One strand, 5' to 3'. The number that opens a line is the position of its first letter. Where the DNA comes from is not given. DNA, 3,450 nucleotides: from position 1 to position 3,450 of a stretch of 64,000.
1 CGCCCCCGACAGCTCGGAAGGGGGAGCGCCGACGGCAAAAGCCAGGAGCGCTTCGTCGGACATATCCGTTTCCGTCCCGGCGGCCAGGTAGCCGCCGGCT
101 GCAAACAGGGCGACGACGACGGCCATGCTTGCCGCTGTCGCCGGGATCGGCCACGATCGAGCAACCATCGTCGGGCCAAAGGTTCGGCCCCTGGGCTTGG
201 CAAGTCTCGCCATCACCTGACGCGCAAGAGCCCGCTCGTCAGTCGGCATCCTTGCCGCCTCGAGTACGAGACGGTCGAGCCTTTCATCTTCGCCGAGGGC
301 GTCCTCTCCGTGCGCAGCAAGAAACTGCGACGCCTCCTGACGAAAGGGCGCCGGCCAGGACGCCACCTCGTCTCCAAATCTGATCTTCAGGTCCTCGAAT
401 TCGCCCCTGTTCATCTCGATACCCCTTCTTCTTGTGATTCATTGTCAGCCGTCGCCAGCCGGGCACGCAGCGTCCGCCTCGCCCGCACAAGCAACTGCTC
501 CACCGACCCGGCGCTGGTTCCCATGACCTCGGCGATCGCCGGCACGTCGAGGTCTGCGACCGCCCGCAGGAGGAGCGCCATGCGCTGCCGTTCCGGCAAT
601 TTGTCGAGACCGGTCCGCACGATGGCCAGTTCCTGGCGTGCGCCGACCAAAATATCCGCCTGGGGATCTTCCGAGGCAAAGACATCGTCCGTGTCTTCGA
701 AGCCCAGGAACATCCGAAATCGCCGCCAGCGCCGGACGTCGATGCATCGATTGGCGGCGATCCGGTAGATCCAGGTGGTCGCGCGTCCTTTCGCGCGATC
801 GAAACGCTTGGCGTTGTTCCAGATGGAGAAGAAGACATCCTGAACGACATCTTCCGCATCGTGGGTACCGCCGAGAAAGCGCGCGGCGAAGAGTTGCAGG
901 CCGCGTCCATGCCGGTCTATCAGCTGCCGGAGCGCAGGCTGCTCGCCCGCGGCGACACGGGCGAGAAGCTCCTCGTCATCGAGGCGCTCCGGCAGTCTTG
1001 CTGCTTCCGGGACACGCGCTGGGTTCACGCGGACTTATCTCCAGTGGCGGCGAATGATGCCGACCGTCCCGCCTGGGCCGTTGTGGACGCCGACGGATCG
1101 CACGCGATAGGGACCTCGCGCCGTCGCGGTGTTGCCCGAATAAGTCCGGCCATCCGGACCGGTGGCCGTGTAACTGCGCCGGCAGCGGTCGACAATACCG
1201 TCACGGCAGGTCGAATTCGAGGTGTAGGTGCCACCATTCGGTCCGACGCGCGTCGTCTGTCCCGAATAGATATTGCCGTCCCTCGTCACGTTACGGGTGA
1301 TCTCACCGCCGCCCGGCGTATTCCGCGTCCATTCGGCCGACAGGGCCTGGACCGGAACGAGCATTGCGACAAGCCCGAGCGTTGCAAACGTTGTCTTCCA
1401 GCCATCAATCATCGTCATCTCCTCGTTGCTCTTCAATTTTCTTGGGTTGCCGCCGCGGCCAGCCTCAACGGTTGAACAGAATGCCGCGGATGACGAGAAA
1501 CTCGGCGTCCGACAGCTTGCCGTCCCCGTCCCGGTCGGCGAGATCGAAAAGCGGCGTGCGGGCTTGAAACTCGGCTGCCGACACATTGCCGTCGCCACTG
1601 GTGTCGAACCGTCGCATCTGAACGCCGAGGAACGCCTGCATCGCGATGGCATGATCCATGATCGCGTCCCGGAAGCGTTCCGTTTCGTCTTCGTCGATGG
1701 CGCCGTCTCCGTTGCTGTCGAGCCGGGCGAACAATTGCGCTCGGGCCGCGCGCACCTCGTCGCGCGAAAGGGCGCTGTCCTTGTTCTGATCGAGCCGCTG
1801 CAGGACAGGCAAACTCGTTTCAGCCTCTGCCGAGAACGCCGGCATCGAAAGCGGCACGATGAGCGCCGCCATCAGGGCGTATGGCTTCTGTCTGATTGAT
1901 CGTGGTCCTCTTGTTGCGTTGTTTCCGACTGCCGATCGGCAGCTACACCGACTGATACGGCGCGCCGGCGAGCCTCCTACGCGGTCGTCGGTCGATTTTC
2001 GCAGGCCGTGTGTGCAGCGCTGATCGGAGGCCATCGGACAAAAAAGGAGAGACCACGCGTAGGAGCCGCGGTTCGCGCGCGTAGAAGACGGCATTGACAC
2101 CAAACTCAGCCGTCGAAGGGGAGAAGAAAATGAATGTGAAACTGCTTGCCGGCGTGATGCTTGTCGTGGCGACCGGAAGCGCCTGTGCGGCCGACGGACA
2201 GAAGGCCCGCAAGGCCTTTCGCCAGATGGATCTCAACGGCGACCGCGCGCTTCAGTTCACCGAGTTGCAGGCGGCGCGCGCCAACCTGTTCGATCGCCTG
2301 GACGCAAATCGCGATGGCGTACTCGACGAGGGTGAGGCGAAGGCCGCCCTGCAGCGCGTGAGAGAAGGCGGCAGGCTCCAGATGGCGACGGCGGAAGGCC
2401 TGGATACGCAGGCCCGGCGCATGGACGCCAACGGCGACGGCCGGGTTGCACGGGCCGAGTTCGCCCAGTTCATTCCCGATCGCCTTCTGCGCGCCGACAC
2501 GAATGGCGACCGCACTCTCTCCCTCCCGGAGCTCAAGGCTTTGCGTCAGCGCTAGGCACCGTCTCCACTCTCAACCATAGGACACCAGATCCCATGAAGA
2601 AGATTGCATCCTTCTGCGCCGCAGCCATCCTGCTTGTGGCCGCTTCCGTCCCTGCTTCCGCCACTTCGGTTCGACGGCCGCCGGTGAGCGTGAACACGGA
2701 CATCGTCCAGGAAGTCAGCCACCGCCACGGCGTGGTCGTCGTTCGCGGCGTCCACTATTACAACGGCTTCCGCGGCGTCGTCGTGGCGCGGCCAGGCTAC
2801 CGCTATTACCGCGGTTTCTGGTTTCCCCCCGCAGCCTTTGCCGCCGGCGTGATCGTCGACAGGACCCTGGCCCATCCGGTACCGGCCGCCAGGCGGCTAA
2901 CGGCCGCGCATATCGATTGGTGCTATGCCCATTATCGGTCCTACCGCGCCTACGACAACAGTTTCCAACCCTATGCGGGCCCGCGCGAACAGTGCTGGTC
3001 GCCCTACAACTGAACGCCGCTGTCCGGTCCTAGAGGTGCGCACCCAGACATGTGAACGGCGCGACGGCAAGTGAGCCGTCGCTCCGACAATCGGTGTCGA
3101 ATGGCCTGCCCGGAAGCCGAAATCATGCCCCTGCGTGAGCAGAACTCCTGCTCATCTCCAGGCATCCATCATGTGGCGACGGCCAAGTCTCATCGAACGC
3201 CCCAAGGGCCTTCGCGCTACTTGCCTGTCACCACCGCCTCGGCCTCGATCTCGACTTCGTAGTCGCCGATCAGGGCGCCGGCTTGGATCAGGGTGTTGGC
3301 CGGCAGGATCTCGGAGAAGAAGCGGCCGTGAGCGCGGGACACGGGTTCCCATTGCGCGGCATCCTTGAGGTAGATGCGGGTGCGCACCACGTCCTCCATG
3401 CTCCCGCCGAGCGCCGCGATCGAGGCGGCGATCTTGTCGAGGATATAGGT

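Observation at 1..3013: Self-contained ECF sigma regulon with twin back-to-back promoters and secreted EF-hand proteins: candidate periplasmic Ca2+/metal-responsive system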

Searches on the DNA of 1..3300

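Call 98: search_rna_families(source=window, start=1, end=3300, threshold=evalue, max_evalue=1)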
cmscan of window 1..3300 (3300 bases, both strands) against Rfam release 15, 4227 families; matches with E-value up to 1: 0.
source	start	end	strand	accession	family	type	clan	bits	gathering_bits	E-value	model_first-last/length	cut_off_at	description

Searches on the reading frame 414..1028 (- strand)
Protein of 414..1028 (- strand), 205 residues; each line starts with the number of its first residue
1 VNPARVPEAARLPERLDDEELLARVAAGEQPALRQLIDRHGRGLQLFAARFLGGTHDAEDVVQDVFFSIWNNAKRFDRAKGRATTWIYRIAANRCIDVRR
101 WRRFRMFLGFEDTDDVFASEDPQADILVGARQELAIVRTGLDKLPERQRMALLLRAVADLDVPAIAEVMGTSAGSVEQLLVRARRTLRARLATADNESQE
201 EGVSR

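Call 6: search_protein_families(library=pfam, proteins=[window:414-1028:-], max_evalue=0.01)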
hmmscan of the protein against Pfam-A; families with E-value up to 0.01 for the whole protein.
window:414-1028:- (205 aa): 4 families
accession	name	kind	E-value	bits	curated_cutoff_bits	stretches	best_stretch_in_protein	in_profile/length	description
PF04542.20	Sigma70_r2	-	6.8e-18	64.7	24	1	36-102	1-68/71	Sigma-70 region 2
PF08281.18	Sigma70_r4_2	-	1.1e-14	54.2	25.7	1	137-187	4-54/54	Sigma-70, region 4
PF04545.22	Sigma70_r4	-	6e-09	35.7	24.1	1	141-189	2-50/50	Sigma-70, region 4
PF22233.2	PhyR_sigma-like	-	0.00013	22.1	27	1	141-185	1-45/50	Response regulator PhyR, sigma-like domain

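Call 7: search_protein_families(library=ncbifam, proteins=[window:414-1028:-], max_evalue=0.01)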
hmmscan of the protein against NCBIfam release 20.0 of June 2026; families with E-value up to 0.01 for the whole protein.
window:414-1028:- (205 aa): 98 families (the best 25 are shown)
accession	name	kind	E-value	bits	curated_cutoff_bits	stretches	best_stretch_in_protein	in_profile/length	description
NF004113.0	PRK05602.1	equivalog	2.6e-45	154.6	208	1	12-199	26-209/211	RNA polymerase sigma factor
NF009190.0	PRK12538.1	equivalog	1e-34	120.3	303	1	17-197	49-225/233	RNA polymerase sigma factor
NF009166.1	PRK12513.1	equivalog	2.3e-32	112.3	206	1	15-195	6-190/193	RNA polymerase sigma factor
NF009176.0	PRK12524.1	equivalog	1.5e-31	109.7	264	1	15-195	10-188/196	RNA polymerase sigma factor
NF006089.0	PRK08241.1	subfamily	4e-30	105.1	240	2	20-103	11-93/343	RNA polymerase subunit sigma-70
NF007225.0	PRK09643.1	equivalog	7.3e-29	100.9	190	1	15-201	11-192/204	RNA polymerase sigma factor SigM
TIGR02960.1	SigX5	hypoth_equivalog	1.4e-25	90.2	264.75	2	28-105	2-78/322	RNA polymerase sigma-70 factor, TIGR02960 family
NF058625.1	sigma_PG0214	equivalog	7.3e-25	87.6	130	1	44-197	17-167/170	GFO_1088 family ECF-type sigma factor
NF008888.0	PRK11922.1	equivalog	8.1e-25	87.8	204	1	11-193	10-198/231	RNA polymerase sigma factor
TIGR02983.1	SigE-fam_strep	subfamily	1.4e-24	86.8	141.55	1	29-193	4-160/162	SigE family RNA polymerase sigma factor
TIGR02937.1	sigma70-ECF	superfamily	2.8e-24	85.6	42.9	1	32-191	2-165/165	sigma-70 family RNA polymerase sigma factor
TIGR02985.1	Sig70_bacteroi1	subfamily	9.9e-23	81.1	126.4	1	34-191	4-162/162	RNA polymerase sigma-70 factor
NF007223.0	PRK09641.1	equivalog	3.8e-22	79.1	209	1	21-192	8-185/187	RNA polymerase sigma factor SigW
NF009171.0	PRK12518.1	equivalog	9.5e-22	77.7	208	1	15-192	11-185/191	RNA polymerase sigma factor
NF007229.0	PRK09647.1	equivalog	1.6e-20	73.4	265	1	27-200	40-211/220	RNA polymerase sigma factor SigE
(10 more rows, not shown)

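Call 15: find_related_loci(query=window:414-1028:-, collection=genome_contigs, flank=4000)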
Query window:414-1028:- (205 aa) in genome_contigs; peptide patterns used: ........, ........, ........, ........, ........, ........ (x = any residue, [..] = any of these).
599 stretches matched a pattern (row limit reached: there are more); 447 encode a relative of the query (tblastn E <= 1e-3); the best 80 are kept; 80 distinct loci.
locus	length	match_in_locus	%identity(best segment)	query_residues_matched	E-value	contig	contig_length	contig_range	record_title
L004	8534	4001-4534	92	4-181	8e-101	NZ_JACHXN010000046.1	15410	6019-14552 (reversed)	Phyllobacterium trifolii strain CECT 7015 Ga0372396_46, whole genome shotgun sequence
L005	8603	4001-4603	65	4-204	9e-81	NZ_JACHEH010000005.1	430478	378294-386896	Chelatococcus composti strain DSM 101465 Ga0415302_05, whole genome shotgun sequence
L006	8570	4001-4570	68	17-205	1e-80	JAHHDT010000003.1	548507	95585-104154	MAG: Aquamicrobium sp. isolate LANL01G contig_241, whole genome shotgun sequence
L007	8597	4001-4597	66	8-205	3e-79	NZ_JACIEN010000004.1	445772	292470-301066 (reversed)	Chelatococcus caeni strain DSM 103737 Ga0373271_04, whole genome shotgun sequence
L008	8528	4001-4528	70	17-192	2e-71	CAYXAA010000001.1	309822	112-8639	MAG TPA_asm: uncultured Hyphomicrobiales bacterium isolate SRP268622_co1_35 genome assembly, contig: NODE_8_length_30982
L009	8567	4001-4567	62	13-203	7e-70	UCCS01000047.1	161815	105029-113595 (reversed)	Rhizobiales bacterium isolate AFS066641 genome assembly, contig: contig_47, whole genome shotgun sequence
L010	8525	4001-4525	41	17-195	2e-26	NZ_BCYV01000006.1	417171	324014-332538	Novosphingobium capsulatum NBRC 12533, whole genome shotgun sequence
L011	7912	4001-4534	38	17-187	5e-26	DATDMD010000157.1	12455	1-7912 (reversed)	MAG TPA_asm: Baekduia sp. isolate SMAG_U401 k141_811497, whole genome shotgun sequence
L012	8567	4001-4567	37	13-201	5e-26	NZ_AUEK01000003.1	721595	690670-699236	Candidatus Solirubrobacter pratensis strain URHD0082 H958DRAFT_scaffold00002.2_C, whole genome shotgun sequence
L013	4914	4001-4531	37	21-194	2e-25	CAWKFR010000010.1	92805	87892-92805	MAG: uncultured Thermoleophilaceae bacterium isolate MFD09212.bin.2.90 genome assembly, contig: contig_38315, whole geno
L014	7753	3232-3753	35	17-187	4e-25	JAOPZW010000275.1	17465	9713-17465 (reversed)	MAG: Solirubrobacterales bacterium isolate RYN_265 scaffold_840194, whole genome shotgun sequence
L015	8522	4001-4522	37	13-187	6e-25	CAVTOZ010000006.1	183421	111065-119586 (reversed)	MAG: uncultured Solirubrobacteraceae bacterium isolate MFD00822.bin.1.131 genome assembly, contig: contig_85597, whole g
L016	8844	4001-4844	36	12-187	1e-24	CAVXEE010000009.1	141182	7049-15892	MAG: uncultured Actinomycetes bacterium isolate MFD02134.bin.2.215 genome assembly, contig: contig_58488, whole genome s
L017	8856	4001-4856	36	17-191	2e-24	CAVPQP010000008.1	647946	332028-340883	MAG: uncultured Actinomycetes bacterium isolate MFD10113.bin.2.86 genome assembly, contig: contig_3422, whole genome sho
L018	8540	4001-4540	34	16-191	3e-24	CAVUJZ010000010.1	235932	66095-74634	MAG: uncultured Acidobacteriota bacterium isolate MFD01721.bin.2.2 genome assembly, contig: contig_27998, whole genome s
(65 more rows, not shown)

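Call 51: search_solved_structures(query=window:414-1028:-, max_evalue=0.00001)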
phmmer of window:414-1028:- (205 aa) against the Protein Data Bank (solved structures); distinct sequences matched with E-value up to 0.00001: 22.
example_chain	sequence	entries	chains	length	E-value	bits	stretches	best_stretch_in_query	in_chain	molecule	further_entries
4cxf_A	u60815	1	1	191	3.9e-23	85.7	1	18-197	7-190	RNA POLYMERASE SIGMA FACTOR CNRH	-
5wuq_A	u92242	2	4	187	7.4e-16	62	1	22-191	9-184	ECF RNA polymerase sigma factor SigW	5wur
7qh5_A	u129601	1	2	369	2e-14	57.3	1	3-98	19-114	RNA polymerase sigma factor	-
9m9d_F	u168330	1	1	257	2.1e-14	57.2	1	30-193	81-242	ECF RNA polymerase sigma factor SigE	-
9m9e_F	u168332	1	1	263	2.3e-14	57.1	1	30-193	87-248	ECF RNA polymerase sigma factor SigE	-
9m98_F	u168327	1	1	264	2.3e-14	57.1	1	30-193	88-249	ECF RNA polymerase sigma factor SigE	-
6jcy_F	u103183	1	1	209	1.7e-13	54.3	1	14-194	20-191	ECF RNA polymerase sigma factor SigH,ECF RNA polymerase sigma factor SigE,ECF RNA polymera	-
6dv9_F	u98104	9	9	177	3.6e-13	53.2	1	24-191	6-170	ECF RNA polymerase sigma factor SigL | RNA polymerase sigma factor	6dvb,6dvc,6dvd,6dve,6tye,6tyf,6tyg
1or7_A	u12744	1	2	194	1.1e-12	51.6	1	11-187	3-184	RNA polymerase sigma-E factor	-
6jbq_F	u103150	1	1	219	1.3e-12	51.4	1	10-187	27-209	ECF RNA polymerase sigma-E factor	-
4nqw_A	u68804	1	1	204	6.8e-12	49.1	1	17-189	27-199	ECF RNA polymerase sigma factor SigK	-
8z6g_B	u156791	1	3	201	5.3e-11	46.1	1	17-191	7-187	RNA polymerase sigma factor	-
6in7_B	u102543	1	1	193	5.8e-11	46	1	17-189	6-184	RNA polymerase sigma-H factor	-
2q1z_A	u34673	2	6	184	1.3e-10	44.8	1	41-188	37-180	RpoE, ECF SigE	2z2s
5zx2_F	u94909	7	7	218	6.1e-09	39.4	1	14-194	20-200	ECF RNA polymerase sigma factor SigH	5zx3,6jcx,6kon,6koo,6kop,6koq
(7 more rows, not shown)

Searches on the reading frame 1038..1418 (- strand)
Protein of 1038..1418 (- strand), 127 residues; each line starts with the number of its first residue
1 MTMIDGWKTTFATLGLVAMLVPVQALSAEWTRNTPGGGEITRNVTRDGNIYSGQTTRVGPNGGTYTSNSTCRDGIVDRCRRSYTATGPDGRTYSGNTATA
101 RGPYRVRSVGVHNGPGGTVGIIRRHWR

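Call 6: search_protein_families(library=pfam, proteins=[window:1038-1418:-], max_evalue=0.01)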
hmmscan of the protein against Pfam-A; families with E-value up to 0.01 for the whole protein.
window:1038-1418:- (127 aa): 0 families

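Call 7: search_protein_families(library=ncbifam, proteins=[window:1038-1418:-], max_evalue=0.01)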
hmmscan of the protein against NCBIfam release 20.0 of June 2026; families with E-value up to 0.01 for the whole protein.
window:1038-1418:- (127 aa): 0 families

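Call 70: predict_structure(alignment_id=A4)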
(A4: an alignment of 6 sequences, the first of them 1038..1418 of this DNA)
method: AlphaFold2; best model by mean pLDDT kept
length: 127 residues; sequences in the alignment: 6
mean_pLDDT: 79.5   pTM: 0.60
mean pLDDT of the five models: 79.5, 78.5, 73.9, 73.5, 66.0
residues with pLDDT >= 90: 43; 70-90: 56; 50-70: 13; < 50: 15
segments of 3 or more residues with pLDDT < 50: 1-3, 14-23
pLDDT, mean of each block of 10 residues (from residue 1): 48 48 66 89 87 90 90 81 89 90 84 89 81
secondary structure, 60 per line:
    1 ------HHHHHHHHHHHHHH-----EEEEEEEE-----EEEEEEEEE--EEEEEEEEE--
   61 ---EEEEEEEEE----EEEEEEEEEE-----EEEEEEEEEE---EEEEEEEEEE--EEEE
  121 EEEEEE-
elements in order: H7-20 E26-33 E39-47 E50-58 E64-72 E77-86 E92-101 E105-114 E117-126

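Call 74: fold_search(model_id=the predicted structure, library=pdb)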
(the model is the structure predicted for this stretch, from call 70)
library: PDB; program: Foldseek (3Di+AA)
matches with E <= 10: 560; with E <= 0.001: 0
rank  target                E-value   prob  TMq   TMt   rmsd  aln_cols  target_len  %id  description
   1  9hag                  8.6e-02  0.84  0.29  0.32   9.5       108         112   20  De novo designed beta barrel fold BBF-14 (released 2024-12-18)
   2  6czj_B                1.0e-01  0.87  0.28  0.31  10.0       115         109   14  Structure of a redesigned beta barrel, b10 (released 2018-09-19)
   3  6czj_A                1.4e-01  0.77  0.26  0.29   9.6       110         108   16  Structure of a redesigned beta barrel, b10 (released 2018-09-19)
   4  9hac_A                1.7e-01  0.63  0.27  0.28   9.8       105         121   22  De novo designed BBF-14 beta barrel with computationally designed BBF-14_b4 binder (released 2024-12-18)
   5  6byp_B                3.2e-01  0.54  0.31  0.12   7.8       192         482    7  Structure of PL24 family Polysaccharide lyase-LOR107 (released 2018-02-07)
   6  5kew_F                3.4e-01  0.60  0.33  0.33  11.9       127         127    9  Vibrio parahaemolyticus VtrA/VtrC complex bound to the bile salt taurodeoxycholate (released 2016-07-20)
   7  6d0t_A                3.4e-01  0.44  0.24  0.26  10.7       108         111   16  De novo design of a fluorescence-activating beta barrel - BB1 (released 2018-09-19)
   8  3em0_A                3.6e-01  0.38  0.24  0.23  12.6        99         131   11  Crystal structure of Zebrafish Ileal Bile Acid-Bindin Protein complexed with cholic acid (crystal form B). (released 2009-01-13)
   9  6jq9_A                4.4e-01  0.44  0.30  0.12   7.9       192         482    6  Crystal structure of a lyase from Alteromonas sp. (released 2020-04-01)
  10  6jq9_B                4.6e-01  0.41  0.30  0.12   8.7       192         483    5  Crystal structure of a lyase from Alteromonas sp. (released 2020-04-01)
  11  7esl                  5.1e-01  0.47  0.32  0.14   7.3       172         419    7  Crystal structure of a L-rhamnose-alpha-1,4-D-glucuronate lyase from Fusarium oxysporum 12S, N247A N-glycan free form (released 2021-08-04)
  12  6d0t_B                5.1e-01  0.38  0.24  0.27  10.2       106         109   16  De novo design of a fluorescence-activating beta barrel - BB1 (released 2018-09-19)
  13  6ymn_BBB              5.9e-01  0.28  0.30  0.20  17.8       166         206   14  Crystal structure of the Diels Alderase AbmU from Streptomyces koyangensis (released 2021-04-21)
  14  5g26                  6.2e-01  0.94  0.42  0.25   5.5        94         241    7  Unveiling the Mechanism Behind the in-meso Crystallization of Membrane Proteins (released 2017-02-15)
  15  6byx_A                6.5e-01  0.38  0.31  0.12   7.6       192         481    6  Complex structure of LOR107 mutant (R259N) with tetrasaccharide substrate (released 2018-02-07)
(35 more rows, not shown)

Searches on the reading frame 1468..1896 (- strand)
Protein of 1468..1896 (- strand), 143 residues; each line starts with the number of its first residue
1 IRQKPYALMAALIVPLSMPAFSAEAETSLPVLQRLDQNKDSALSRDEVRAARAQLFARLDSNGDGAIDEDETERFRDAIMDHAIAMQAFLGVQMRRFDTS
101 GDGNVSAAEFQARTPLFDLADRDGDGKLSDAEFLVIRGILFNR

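Call 6: search_protein_families(library=pfam, proteins=[window:1468-1896:-], max_evalue=0.01)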
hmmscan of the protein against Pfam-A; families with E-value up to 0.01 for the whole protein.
window:1468-1896:- (143 aa): 7 families
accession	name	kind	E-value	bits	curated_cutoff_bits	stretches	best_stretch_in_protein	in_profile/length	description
PF13202.12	EF-hand_5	-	1.5e-17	62.6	25.9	2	54-75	3-24/25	EF hand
PF00036.39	EF-hand_1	-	5e-16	57.4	25.4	1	117-135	6-24/29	EF hand domain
PF13405.12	EF-hand_6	-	6.6e-16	56.9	25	0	54-72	4-22/30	EF-hand domain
PF13499.12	EF-hand_7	-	4.6e-14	53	30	1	54-112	6-64/67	EF-hand domain pair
PF13833.12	EF-hand_8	-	6.9e-08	32.5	28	1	116-135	30-49/54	EF-hand domain pair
PF10591.15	SPARC_Ca_bdg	-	5.6e-07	30.3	22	0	56-111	60-111/113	Secreted protein acidic and rich in cysteine Ca binding region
PF23657.1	DUF7151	-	0.0019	18.5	27.2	0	35-50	26-41/46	Domain of unknown function (DUF7151)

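Call 7: search_protein_families(library=ncbifam, proteins=[window:1468-1896:-], max_evalue=0.01)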
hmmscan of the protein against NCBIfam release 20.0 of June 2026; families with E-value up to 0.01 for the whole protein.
window:1468-1896:- (143 aa): 4 families
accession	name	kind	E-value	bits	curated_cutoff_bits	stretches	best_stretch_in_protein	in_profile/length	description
NF053806.1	lanmdlnLanM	equivalog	7.1e-14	52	135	1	5-133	5-119/132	lanmodulin LanM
NF041410.1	XopAW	subfamily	3e-13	50.1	120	1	53-128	29-104/235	XopAW family type III secretion system calcium-binding effector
NF038285.1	deiodinase_rel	hypoth_equivalog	1.3e-07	31.4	250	1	31-132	42-135/347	deiodinase family protein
NF008965.0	PRK12309.1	equivalog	3.3e-05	23.1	550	0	95-134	341-380/392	transaldolase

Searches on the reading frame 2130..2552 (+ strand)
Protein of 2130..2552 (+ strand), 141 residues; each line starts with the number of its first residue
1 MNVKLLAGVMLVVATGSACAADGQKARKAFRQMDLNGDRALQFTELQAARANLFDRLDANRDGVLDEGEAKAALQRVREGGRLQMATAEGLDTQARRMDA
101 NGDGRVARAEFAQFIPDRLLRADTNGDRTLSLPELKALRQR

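Call 6: search_protein_families(library=pfam, proteins=[window:2130-2552:+], max_evalue=0.01)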
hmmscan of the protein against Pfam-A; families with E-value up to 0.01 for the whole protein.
window:2130-2552:+ (141 aa): 6 families
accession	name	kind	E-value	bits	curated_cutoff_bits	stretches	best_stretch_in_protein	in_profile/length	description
PF00036.39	EF-hand_1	-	3.6e-16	57.9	25.4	1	26-49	2-25/29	EF hand domain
PF13405.12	EF-hand_6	-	1.9e-15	55.5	25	1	53-75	5-27/30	EF-hand domain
PF13499.12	EF-hand_7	-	2.4e-14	53.9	30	1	52-114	6-65/67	EF-hand domain pair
PF13202.12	EF-hand_5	-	3.1e-14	52.1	25.9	0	53-67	4-18/25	EF hand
PF10591.15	SPARC_Ca_bdg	-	5.3e-05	23.9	22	0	29-53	59-83/113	Secreted protein acidic and rich in cysteine Ca binding region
PF23657.1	DUF7151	-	0.00017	21.9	27.2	0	57-71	26-40/46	Domain of unknown function (DUF7151)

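Call 7: search_protein_families(library=ncbifam, proteins=[window:2130-2552:+], max_evalue=0.01)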
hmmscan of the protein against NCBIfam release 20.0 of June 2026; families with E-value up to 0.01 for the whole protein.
window:2130-2552:+ (141 aa): 4 families
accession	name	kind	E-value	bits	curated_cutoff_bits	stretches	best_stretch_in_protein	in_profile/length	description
NF041410.1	XopAW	subfamily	1.3e-12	48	120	1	52-138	30-128/235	XopAW family type III secretion system calcium-binding effector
NF053806.1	lanmdlnLanM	equivalog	7.7e-12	45.4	135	1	7-137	9-121/132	lanmodulin LanM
NF038285.1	deiodinase_rel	hypoth_equivalog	1.6e-05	24.6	250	1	30-116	43-122/347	deiodinase family protein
NF008965.0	PRK12309.1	equivalog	0.0012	18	550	1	24-75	334-384/392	transaldolase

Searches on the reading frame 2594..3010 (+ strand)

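Call 6: search_protein_families(library=pfam, proteins=[window:2594-3010:+], max_evalue=0.01)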
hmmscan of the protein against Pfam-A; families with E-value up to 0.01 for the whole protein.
window:2594-3010:+ (139 aa): 1 family
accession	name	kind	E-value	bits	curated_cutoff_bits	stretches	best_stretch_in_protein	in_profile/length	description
PF07886.16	BA14K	-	5.3e-13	49.1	26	1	106-134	1-29/30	BA14K-like protein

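Call 7: search_protein_families(library=ncbifam, proteins=[window:2594-3010:+], max_evalue=0.01)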
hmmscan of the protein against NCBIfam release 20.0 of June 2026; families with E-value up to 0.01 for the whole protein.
window:2594-3010:+ (139 aa): 0 families
